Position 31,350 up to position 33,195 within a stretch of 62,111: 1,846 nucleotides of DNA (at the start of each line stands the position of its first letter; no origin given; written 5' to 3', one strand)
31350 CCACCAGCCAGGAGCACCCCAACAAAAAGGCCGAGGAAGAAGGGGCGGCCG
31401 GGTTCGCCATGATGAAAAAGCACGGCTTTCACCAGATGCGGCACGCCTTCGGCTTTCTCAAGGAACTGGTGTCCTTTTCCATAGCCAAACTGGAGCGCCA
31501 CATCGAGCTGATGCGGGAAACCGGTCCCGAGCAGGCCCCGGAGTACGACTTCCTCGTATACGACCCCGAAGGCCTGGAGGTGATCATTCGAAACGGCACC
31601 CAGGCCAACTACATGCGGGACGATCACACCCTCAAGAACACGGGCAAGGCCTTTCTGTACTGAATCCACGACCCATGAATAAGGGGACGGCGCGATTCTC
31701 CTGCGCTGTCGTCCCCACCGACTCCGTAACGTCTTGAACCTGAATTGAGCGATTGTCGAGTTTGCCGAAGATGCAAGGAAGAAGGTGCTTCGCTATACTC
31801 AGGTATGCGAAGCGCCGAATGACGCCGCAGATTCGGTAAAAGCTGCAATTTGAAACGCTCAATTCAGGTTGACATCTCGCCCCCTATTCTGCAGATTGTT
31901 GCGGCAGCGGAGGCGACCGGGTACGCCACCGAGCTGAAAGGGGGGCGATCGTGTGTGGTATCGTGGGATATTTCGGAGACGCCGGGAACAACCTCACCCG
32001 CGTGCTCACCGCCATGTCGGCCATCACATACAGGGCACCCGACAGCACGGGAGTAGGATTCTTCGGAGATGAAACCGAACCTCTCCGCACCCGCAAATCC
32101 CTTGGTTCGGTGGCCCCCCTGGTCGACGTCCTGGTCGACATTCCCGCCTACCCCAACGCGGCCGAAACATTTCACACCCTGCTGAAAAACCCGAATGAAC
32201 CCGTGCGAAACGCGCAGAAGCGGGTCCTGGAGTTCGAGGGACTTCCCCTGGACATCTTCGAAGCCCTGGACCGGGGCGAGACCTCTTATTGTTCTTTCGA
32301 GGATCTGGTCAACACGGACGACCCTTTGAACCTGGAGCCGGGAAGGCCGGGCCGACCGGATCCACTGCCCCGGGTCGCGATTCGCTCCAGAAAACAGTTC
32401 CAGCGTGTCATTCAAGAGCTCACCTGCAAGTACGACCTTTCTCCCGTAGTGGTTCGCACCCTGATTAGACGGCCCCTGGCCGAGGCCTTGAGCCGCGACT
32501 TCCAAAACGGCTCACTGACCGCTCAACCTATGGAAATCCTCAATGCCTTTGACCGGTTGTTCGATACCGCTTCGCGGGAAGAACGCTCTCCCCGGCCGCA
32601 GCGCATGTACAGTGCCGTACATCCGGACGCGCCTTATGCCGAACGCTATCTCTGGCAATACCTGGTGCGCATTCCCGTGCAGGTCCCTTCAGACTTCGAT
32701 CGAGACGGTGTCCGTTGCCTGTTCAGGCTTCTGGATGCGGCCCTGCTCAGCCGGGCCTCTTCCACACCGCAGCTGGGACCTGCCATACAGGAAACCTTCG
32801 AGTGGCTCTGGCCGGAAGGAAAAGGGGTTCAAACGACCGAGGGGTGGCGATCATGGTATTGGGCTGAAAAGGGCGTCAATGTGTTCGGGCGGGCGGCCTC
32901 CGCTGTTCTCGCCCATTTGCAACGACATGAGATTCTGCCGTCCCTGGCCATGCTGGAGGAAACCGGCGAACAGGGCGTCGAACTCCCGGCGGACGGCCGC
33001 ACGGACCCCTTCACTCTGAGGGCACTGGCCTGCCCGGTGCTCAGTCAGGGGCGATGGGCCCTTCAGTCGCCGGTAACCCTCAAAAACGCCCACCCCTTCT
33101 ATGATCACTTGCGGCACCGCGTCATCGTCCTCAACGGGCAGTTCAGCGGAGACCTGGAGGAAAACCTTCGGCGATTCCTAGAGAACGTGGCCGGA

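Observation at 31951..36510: Giant GlmS-like protein with a ~300-aa insertion in the glutaminase domain and a second SIS-type module after the normal GlmS C-terminus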

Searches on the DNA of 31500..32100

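Call 68: search_rna_families(source=window, start=31500, end=32100, threshold=evalue, max_evalue=1)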
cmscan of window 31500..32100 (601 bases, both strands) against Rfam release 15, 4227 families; matches with E-value up to 1: 2.
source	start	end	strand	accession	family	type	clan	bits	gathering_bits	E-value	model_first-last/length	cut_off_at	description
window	31779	31823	+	RF02667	PsiU2-38.40.42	Gene; snRNA; snoRNA; scaRNA;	-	25.5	88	0.025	12-56/136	no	Drosophila small cajal body-specific RNA PsiU2-38.40.4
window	31912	31927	+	RF01380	HIV-1_SD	Cis-reg;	-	18.9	30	0.44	1-19/19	no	Human immunodeficiency virus type 1 major splice donor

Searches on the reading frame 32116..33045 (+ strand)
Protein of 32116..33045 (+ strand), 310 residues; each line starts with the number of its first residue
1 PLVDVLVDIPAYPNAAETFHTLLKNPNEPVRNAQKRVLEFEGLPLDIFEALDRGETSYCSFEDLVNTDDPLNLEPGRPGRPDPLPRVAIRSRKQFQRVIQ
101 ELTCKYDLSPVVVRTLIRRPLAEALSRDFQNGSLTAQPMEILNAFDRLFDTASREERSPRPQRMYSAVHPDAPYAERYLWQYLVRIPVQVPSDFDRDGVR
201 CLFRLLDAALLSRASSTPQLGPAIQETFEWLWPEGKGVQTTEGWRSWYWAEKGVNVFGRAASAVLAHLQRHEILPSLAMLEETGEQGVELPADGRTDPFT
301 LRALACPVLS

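Call 19: search_protein_families(library=pfam, proteins=[window:32116-33045:+], max_evalue=10)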
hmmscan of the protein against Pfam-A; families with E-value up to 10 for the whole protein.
window:32116-33045:+ (310 aa): 0 families

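Call 62: search_protein_representatives(protein=window:32116-33045:+)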
Query: 310 residues. Proteins with E-value up to 0.001 (for the whole library): 45; up to 1e-10: 41; up to 1e-30: 27. The best 45 are listed.
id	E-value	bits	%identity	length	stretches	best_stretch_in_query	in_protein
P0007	5.7e-111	386.9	60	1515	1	1-310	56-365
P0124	1.1e-61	225.0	47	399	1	28-309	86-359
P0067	1.8e-57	211.1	41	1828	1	2-310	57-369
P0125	3.5e-57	210.2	42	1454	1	1-310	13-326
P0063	1.1e-56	208.6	41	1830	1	3-309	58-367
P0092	2.1e-53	197.8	40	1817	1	2-310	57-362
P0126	2.2e-50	187.9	43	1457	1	30-310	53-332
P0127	2.3e-47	177.9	35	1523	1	2-309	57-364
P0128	4.7e-47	176.9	41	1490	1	3-309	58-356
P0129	3.1e-45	171.0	40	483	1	30-309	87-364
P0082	7.1e-45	169.8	40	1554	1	6-309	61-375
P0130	9.8e-44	166.0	37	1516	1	2-310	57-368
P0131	7.1e-43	163.2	38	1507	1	12-309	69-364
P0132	2.5e-42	161.4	36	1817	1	2-273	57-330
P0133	5.9e-42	160.2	36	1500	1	22-309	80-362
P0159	1.8e-13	66.6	29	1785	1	70-271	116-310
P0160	2.0e-10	56.6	26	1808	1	59-284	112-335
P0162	9.9e-07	44.5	26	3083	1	25-277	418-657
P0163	7.7e-04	35.0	34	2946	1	101-266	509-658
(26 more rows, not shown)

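Call 64: search_protein_families(library=pfam, proteins=[P0162, P0163, P0160, P0159], max_evalue=0.001)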
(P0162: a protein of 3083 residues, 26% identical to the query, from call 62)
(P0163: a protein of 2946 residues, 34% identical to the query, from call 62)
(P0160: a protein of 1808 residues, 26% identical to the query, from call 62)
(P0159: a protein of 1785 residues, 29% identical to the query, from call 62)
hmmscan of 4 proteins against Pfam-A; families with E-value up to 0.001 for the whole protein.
P0162 (3083 aa): 4 families
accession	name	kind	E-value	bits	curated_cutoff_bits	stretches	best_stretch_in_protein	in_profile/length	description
PF02880.22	PGM_PMM_III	-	5.5e-24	85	20.7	1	2740-2850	3-108/115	Phosphoglucomutase/phosphomannomutase, alpha/beta/alpha domain III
PF01380.27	SIS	-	4.7e-15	56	25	1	1083-1211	6-130/131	SIS domain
PF02878.22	PGM_PMM_I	-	4.6e-11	43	22.5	1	2473-2591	18-131/138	Phosphoglucomutase/phosphomannomutase, alpha/beta/alpha domain I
PF02879.22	PGM_PMM_II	-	2.1e-09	38.3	29.3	1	2621-2734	2-103/103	Phosphoglucomutase/phosphomannomutase, alpha/beta/alpha domain II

P0163 (2946 aa): 1 family
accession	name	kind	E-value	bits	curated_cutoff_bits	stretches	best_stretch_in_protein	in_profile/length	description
PF01380.27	SIS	-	2.7e-08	34.1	25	0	1195-1310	7-118/131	SIS domain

P0160 (1808 aa): 2 families
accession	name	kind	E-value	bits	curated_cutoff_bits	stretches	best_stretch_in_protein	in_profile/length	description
PF01380.27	SIS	-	3.1e-10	40.4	25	1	688-785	2-98/131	SIS domain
PF13522.11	GATase_6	-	0.00039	20.9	27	0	345-412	13-77/130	Glutamine amidotransferase domain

P0159 (1785 aa): 2 families
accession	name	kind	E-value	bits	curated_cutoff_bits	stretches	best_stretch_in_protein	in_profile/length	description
PF01380.27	SIS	-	2.2e-08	34.4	25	1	674-759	6-90/131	SIS domain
PF13522.11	GATase_6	-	0.00015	22.2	27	1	327-390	13-73/130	Glutamine amidotransferase domain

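Call 66: find_encoding_contigs(protein=P0162, flank=8000, max_places=2)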
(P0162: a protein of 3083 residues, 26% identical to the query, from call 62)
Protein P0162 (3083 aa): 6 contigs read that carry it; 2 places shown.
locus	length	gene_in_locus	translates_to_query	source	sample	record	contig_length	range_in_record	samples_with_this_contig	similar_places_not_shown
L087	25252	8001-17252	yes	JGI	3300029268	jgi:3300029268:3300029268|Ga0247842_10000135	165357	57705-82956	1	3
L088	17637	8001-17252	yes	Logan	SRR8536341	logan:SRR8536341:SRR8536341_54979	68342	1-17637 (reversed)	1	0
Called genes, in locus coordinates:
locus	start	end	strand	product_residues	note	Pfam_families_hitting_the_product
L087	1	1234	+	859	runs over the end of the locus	PF13419:HAD_2 (faint), PF00702:Hydrolase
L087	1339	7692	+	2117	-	PF00753:Lactamase_B, PF12706:Lactamase_B_2 (weak), PF16661:Lactamase_B_6, PF10996:Beta-Casp, PF07521:RMMBL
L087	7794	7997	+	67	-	-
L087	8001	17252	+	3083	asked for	PF01380:SIS, PF02878:PGM_PMM_I, PF02879:PGM_PMM_II, PF02880:PGM_PMM_III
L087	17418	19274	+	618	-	-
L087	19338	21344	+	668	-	-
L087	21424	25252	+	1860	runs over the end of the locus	PF08544:GHMP_kinases_C (faint), PF00294:PfkB, PF10509:GalKase_gal_bdg (weak), PF00288:GHMP_kinases_N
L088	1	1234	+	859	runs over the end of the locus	PF13419:HAD_2 (faint), PF00702:Hydrolase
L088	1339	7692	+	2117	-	PF00753:Lactamase_B, PF12706:Lactamase_B_2 (weak), PF16661:Lactamase_B_6, PF10996:Beta-Casp, PF07521:RMMBL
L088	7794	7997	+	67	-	-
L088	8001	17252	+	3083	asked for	PF01380:SIS, PF02878:PGM_PMM_I, PF02879:PGM_PMM_II, PF02880:PGM_PMM_III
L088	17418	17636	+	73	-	?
